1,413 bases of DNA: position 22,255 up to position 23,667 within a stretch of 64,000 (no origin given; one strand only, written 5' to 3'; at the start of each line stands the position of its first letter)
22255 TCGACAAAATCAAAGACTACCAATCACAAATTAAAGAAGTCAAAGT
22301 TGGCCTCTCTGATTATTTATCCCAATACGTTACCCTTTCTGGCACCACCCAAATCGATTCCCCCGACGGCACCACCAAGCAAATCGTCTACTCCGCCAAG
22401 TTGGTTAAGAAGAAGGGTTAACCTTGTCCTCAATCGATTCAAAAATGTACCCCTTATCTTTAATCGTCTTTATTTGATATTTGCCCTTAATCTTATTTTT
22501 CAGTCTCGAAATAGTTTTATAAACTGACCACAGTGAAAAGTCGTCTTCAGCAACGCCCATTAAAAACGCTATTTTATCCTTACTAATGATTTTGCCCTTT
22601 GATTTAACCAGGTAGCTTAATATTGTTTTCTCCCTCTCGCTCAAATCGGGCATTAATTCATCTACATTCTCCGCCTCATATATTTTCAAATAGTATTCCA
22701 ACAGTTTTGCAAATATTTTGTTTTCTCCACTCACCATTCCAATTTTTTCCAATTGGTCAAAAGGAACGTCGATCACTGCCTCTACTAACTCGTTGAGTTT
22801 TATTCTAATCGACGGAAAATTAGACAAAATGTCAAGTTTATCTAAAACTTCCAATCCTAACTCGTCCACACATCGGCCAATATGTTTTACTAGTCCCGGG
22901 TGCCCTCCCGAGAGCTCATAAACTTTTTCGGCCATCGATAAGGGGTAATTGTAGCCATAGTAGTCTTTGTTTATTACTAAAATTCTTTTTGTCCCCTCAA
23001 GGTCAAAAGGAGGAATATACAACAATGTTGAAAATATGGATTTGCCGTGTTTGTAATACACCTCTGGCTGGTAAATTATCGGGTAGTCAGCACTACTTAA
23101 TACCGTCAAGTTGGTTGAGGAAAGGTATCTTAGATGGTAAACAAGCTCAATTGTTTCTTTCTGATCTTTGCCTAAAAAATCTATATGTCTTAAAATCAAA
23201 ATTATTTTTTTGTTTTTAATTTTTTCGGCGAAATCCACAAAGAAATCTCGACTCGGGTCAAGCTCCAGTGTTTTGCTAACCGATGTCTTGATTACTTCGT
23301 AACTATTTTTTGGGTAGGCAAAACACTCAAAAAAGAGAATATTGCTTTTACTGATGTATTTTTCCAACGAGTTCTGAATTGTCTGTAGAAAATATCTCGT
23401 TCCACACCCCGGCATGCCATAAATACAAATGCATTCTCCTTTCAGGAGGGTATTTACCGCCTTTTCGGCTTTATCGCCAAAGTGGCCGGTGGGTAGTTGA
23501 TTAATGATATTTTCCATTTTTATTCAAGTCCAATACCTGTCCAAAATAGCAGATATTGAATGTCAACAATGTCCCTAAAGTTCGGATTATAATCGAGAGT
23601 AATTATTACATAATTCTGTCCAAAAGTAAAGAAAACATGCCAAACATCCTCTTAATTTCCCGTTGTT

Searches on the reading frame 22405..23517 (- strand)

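Call 72: search_protein_families(library=pfam, proteins=[window:22405-23517:-], max_evalue=0.0001)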
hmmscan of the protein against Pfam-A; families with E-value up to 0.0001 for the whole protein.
window:22405-23517:- (370 aa): 1 family
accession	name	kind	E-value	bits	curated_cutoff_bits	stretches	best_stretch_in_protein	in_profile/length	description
PF00486.34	Trans_reg_C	-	9.1e-08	32.5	26.2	1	291-359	5-77/77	Transcriptional regulatory protein, C terminal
